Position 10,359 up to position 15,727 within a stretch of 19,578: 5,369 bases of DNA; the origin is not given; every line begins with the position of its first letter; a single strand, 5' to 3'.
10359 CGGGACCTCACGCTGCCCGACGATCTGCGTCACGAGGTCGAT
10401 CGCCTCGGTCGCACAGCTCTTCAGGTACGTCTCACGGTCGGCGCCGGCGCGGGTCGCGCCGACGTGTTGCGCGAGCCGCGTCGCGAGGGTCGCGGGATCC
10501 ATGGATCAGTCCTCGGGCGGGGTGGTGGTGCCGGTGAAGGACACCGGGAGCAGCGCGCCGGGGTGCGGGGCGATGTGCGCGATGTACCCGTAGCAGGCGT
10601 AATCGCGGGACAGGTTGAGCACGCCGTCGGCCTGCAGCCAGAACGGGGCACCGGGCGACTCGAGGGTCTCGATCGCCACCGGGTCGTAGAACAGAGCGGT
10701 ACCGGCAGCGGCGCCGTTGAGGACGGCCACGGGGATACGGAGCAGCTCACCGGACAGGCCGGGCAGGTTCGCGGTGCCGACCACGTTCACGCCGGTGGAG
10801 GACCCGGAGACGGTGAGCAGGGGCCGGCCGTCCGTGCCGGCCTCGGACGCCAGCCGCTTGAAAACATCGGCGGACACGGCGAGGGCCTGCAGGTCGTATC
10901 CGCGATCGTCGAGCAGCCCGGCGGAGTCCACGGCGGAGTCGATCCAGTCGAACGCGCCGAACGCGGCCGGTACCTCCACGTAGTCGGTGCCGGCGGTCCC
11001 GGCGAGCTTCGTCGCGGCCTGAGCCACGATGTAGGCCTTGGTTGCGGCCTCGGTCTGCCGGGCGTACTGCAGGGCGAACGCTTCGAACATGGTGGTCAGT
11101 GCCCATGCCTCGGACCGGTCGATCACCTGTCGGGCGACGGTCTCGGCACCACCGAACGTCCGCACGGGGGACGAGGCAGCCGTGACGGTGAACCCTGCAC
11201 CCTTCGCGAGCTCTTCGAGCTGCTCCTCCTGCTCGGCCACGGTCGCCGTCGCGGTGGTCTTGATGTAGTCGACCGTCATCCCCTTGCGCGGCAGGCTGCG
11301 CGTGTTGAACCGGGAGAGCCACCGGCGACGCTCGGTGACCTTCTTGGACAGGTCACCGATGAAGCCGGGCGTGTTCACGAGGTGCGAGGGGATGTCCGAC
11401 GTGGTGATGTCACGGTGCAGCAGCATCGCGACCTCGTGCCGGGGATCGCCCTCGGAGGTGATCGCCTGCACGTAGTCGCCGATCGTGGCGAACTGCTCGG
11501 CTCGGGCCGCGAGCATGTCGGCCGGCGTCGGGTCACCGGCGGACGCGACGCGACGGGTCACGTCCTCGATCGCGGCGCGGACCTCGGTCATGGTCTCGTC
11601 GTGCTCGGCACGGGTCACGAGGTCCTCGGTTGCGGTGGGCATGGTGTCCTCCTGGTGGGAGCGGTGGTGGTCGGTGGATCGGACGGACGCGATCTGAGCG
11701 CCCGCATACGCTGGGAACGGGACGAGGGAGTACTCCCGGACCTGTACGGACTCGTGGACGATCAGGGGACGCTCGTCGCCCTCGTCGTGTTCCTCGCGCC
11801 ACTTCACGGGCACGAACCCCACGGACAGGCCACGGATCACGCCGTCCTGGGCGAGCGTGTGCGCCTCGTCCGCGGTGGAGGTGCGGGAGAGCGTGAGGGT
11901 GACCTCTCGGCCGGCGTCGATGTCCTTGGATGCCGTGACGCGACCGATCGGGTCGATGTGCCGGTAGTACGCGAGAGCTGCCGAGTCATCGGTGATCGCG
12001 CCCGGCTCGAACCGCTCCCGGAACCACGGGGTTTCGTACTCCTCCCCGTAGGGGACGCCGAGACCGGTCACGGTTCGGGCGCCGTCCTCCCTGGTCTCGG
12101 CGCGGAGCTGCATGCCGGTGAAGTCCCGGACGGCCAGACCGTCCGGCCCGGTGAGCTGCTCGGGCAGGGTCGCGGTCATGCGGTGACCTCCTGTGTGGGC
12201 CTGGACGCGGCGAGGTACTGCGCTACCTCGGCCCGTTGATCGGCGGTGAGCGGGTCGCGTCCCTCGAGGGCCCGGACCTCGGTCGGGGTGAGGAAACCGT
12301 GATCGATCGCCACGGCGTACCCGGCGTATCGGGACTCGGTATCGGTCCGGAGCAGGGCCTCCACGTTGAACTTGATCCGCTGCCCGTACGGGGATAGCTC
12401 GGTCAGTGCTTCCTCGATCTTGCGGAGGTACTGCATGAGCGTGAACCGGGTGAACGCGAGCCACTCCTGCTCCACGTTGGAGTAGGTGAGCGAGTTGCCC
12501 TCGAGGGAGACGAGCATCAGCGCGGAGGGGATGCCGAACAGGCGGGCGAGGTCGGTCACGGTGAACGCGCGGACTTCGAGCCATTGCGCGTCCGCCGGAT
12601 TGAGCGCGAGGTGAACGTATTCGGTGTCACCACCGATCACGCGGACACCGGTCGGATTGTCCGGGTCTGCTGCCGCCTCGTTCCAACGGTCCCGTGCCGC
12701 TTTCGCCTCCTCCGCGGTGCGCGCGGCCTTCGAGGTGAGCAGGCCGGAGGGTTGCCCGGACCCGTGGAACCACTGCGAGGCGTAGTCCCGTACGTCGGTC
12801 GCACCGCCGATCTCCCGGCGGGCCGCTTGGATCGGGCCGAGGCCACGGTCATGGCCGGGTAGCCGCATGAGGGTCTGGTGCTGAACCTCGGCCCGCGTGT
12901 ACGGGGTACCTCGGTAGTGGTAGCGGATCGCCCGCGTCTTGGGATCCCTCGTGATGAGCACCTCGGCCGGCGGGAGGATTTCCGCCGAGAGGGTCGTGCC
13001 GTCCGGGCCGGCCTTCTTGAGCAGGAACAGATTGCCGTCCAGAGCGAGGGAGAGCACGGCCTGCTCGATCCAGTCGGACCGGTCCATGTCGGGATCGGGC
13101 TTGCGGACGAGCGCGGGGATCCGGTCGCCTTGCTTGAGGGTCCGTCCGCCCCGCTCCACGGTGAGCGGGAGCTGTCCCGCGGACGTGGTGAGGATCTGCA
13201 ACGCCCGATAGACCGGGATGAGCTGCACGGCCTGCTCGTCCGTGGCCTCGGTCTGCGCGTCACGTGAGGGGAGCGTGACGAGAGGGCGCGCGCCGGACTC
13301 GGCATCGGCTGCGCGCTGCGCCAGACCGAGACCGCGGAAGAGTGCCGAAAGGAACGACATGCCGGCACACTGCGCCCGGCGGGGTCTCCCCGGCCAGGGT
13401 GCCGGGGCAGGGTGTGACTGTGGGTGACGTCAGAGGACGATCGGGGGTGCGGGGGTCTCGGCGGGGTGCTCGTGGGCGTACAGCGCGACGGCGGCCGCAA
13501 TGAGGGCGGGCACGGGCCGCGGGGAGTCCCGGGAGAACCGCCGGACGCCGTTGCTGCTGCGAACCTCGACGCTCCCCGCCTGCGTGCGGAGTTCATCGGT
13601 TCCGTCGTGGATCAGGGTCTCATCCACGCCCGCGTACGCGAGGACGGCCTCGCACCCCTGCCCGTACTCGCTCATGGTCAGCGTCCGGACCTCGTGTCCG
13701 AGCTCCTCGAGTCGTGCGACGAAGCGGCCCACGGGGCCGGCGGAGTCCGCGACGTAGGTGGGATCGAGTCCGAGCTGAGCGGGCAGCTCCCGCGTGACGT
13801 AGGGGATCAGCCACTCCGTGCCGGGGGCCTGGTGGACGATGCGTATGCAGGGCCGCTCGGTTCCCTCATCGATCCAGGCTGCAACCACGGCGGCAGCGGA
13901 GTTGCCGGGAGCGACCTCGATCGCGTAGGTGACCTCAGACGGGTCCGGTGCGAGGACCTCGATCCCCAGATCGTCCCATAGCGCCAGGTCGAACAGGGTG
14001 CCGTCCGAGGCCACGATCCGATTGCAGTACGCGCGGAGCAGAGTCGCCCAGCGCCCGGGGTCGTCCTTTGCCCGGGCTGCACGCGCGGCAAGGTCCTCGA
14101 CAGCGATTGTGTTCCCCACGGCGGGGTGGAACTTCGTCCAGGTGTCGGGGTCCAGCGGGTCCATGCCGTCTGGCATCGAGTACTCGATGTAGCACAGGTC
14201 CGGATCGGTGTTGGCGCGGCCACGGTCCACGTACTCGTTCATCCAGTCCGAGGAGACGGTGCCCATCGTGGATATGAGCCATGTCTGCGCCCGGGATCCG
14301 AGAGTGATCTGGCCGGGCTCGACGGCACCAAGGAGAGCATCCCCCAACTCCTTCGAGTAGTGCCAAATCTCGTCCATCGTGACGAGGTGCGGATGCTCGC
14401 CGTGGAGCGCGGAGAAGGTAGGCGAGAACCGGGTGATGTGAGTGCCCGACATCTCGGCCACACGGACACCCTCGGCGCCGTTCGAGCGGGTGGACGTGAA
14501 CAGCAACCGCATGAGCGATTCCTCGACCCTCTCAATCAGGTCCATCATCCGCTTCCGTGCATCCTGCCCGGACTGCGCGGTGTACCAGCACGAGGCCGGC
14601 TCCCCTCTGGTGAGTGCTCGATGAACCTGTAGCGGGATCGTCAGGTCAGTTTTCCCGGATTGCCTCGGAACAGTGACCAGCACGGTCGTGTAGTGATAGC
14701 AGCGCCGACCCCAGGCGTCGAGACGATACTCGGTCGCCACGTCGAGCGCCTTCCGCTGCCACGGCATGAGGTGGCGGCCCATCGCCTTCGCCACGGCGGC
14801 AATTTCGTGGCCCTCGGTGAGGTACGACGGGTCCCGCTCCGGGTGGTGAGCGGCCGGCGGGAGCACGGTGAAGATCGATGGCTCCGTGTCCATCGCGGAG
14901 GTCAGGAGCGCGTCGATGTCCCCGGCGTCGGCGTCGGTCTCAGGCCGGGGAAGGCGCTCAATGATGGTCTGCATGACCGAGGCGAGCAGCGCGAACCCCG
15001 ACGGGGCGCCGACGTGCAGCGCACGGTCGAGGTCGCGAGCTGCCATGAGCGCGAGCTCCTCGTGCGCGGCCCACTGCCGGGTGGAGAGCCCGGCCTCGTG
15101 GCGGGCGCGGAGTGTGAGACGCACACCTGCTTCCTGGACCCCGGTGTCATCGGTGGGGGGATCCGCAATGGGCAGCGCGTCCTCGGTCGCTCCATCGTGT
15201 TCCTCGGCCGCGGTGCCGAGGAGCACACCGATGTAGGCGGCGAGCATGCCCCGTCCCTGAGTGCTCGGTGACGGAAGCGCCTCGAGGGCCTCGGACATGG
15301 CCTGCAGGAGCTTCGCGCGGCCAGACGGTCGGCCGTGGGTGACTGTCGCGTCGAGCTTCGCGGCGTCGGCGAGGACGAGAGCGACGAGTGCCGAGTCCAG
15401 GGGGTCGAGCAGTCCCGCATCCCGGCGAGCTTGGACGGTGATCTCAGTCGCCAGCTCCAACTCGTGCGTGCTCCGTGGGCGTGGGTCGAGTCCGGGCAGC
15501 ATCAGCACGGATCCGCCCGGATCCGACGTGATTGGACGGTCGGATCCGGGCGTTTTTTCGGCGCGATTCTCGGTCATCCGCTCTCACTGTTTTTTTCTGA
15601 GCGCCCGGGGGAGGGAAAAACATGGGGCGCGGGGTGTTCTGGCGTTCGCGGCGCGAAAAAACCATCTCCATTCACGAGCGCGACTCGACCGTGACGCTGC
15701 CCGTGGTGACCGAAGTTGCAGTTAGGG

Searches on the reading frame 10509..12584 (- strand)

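Call 9: search_protein_families(library=pfam, max_evalue=0.01, proteins=[window:10509-12584:-])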
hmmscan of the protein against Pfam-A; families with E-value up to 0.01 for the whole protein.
window:10509-12584:- (692 aa): 2 families
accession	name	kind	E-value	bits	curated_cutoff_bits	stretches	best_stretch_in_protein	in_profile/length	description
PF04586.22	Peptidase_S78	-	1.2e-11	45.5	21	1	161-307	6-162/165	Caudovirus prohead serine protease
PF25209.1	Phage_capsid_4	-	2.2e-07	31.8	27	1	414-641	21-218/262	Phage capsid protein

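Call 10: search_protein_families(library=phrogs, max_evalue=0.001, proteins=[window:10509-12584:-])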
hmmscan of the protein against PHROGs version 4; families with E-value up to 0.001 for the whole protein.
window:10509-12584:- (692 aa): 6 families
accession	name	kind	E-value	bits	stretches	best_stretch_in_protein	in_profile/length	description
phrog_2263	-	head and packaging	1.2e-77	263.1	1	163-690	32-550/551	major head protein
phrog_80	-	head and packaging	5.4e-26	92.9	1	159-332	225-399/607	head maturation protease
phrog_617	-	head and packaging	2.3e-15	57.5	1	199-534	59-341/626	major head protein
phrog_3244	-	head and packaging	1.3e-08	36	1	212-336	85-215/326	head maturation protease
phrog_4523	-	head and packaging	1.2e-07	31.9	1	211-370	85-238/644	major head and protease protein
phrog_3270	-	head and packaging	0.00066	19.4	1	234-373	72-204/603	head maturation protease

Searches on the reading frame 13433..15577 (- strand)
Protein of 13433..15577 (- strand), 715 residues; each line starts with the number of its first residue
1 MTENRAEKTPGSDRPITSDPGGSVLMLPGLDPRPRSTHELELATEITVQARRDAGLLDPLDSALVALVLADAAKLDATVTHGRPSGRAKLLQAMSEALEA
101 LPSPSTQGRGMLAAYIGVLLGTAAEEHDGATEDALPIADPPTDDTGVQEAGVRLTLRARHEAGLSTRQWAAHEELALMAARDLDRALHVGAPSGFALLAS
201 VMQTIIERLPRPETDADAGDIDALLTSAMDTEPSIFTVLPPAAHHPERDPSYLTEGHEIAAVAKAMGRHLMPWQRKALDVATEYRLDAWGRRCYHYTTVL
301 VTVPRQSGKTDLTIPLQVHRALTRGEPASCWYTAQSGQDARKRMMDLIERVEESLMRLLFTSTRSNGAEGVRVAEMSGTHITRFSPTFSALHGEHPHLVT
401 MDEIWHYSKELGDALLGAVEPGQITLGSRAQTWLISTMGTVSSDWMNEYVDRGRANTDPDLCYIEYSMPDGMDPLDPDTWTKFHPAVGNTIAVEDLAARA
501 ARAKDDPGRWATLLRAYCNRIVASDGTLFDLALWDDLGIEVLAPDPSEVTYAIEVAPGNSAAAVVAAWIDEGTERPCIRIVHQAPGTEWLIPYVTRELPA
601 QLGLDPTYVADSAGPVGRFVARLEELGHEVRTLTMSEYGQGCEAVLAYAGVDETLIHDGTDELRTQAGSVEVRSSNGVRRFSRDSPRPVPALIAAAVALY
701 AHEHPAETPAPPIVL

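Call 9: search_protein_families(library=pfam, max_evalue=0.01, proteins=[window:13433-15577:-])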
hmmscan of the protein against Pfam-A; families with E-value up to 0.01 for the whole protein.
window:13433-15577:- (715 aa): 2 families
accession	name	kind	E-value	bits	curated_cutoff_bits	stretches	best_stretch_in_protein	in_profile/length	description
PF20441.4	TerL_nuclease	-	0.00053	19.7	24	1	466-537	12-83/286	Terminase large subunit, endonuclease domain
PF03354.21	TerL_ATPase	-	0.0006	20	23.7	1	289-444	13-167/178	Terminase large subunit, ATPase domain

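Call 10: search_protein_families(library=phrogs, max_evalue=0.001, proteins=[window:13433-15577:-])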
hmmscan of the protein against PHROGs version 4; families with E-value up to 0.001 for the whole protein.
window:13433-15577:- (715 aa): 5 families
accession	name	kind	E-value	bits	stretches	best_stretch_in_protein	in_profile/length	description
phrog_9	-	head and packaging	9.9e-49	167.9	1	237-704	69-665/812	terminase large subunit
phrog_2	-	head and packaging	7.9e-10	39.1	1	252-627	256-548/807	terminase large subunit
phrog_9475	-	unknown function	5.6e-07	30.8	1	26-107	7-88/102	-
phrog_15169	-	head and packaging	1.8e-06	29.3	1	42-106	38-103/135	terminase small subunit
phrog_2699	-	head and packaging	3.3e-05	23.9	1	457-549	13-107/315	terminase large subunit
